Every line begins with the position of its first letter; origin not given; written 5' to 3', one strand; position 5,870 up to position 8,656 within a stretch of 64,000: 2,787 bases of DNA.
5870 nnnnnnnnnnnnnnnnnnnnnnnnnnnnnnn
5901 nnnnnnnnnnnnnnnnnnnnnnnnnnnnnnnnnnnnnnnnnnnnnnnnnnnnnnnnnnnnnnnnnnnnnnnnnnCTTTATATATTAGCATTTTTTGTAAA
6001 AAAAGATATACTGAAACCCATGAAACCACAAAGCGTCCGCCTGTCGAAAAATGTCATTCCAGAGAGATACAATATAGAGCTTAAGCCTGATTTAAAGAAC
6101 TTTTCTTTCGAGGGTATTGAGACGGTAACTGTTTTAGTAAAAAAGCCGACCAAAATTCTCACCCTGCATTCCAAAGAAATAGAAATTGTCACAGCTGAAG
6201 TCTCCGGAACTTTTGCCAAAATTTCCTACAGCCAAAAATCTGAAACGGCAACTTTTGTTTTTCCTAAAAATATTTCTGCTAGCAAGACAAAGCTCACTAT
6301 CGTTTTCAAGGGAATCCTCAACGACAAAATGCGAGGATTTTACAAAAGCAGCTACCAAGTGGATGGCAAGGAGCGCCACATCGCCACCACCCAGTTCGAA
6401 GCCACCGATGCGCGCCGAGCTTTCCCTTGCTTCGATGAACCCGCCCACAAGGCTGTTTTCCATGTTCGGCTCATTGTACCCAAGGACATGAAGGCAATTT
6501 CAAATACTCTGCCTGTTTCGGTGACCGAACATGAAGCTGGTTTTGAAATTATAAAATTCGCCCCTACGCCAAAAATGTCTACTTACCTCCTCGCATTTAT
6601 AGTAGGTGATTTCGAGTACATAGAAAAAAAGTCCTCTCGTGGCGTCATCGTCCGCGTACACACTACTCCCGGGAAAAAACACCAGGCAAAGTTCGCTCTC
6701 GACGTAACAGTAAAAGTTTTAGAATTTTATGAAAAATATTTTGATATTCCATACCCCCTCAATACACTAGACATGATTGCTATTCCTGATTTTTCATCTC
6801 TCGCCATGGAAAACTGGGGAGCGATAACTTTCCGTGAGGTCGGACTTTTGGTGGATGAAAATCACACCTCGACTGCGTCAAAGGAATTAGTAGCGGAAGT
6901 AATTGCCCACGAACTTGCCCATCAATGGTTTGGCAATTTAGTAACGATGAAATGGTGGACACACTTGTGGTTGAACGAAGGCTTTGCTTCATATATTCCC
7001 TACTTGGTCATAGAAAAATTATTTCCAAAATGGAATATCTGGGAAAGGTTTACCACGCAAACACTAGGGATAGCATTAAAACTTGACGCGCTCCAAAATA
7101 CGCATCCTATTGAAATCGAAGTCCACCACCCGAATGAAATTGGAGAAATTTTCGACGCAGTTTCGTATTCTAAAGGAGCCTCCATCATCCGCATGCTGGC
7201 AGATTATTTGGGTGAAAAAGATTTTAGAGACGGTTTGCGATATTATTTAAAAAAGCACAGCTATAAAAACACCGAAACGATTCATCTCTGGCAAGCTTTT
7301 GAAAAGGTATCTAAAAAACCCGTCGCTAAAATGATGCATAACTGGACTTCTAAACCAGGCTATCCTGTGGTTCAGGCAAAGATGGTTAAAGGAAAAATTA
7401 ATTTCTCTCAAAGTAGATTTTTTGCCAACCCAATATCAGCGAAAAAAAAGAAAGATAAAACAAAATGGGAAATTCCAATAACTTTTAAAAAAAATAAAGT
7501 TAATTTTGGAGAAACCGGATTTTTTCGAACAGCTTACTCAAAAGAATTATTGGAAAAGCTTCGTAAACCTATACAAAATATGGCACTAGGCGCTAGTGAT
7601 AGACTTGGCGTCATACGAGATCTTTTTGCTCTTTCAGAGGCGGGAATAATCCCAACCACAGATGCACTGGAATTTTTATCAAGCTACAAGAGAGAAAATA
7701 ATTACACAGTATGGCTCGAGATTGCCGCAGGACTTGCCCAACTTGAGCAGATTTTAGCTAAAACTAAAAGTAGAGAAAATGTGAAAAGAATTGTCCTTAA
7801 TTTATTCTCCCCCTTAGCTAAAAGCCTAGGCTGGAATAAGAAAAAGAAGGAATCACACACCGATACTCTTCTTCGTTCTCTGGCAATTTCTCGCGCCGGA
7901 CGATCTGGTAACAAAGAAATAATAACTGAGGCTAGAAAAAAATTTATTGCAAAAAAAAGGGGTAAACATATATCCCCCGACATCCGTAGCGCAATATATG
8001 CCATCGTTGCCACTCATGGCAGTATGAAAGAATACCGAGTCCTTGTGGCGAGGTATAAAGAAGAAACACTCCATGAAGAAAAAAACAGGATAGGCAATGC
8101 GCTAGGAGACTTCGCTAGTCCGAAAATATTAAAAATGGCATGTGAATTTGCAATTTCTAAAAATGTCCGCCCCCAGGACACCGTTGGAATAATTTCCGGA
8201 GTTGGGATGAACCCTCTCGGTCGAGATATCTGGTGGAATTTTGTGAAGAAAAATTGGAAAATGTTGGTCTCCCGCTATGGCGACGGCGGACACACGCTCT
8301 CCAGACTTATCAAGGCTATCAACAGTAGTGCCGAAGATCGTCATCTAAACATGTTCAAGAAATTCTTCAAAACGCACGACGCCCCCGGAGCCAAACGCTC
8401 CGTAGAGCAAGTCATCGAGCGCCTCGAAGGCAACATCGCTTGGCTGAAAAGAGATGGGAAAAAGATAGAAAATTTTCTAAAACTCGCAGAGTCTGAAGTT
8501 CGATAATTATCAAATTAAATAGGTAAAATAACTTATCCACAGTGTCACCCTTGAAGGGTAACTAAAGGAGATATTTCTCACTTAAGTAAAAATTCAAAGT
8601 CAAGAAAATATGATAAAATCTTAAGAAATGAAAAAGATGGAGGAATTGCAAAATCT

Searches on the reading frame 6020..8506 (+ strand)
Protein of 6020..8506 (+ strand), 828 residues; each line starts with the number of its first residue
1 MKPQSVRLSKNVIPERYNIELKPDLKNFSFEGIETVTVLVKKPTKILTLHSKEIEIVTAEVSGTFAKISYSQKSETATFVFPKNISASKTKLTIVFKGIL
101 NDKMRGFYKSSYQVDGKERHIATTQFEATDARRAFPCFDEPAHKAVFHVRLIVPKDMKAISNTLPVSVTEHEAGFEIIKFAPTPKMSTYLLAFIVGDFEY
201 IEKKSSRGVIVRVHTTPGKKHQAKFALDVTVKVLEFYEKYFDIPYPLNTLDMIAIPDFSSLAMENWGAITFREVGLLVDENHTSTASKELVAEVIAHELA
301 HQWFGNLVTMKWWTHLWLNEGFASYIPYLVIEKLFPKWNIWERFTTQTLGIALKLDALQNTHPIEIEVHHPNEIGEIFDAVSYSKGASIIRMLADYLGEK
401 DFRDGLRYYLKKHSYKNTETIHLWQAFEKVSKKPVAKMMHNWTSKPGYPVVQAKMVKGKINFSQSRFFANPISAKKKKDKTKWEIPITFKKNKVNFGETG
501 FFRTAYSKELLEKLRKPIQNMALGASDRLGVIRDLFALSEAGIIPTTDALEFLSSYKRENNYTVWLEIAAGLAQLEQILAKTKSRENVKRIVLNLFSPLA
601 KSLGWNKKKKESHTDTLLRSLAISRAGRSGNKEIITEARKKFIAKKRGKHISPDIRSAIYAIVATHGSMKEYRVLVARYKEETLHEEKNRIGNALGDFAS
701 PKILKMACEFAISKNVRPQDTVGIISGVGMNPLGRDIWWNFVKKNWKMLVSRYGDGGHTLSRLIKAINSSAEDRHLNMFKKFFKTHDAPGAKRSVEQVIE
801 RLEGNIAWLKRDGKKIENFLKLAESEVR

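Call 19: search_protein_families(library=pfam, proteins=[window:6020-8506:+], max_evalue=0.001)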
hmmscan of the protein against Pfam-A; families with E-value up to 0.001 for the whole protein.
window:6020-8506:+ (828 aa): 3 families
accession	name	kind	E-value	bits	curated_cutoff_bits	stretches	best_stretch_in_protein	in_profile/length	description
PF01433.26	Peptidase_M1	-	8.1e-87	290.8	27.7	1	225-442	1-218/218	Peptidase family M1 domain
PF11838.14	ERAP1_C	-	5.6e-82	276.1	38.2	1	493-803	3-317/318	ERAP1-like C-terminal domain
PF17900.6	Peptidase_M1_N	-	5.7e-51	173.7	25.8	1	14-190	2-186/186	Peptidase M1 N-terminal domain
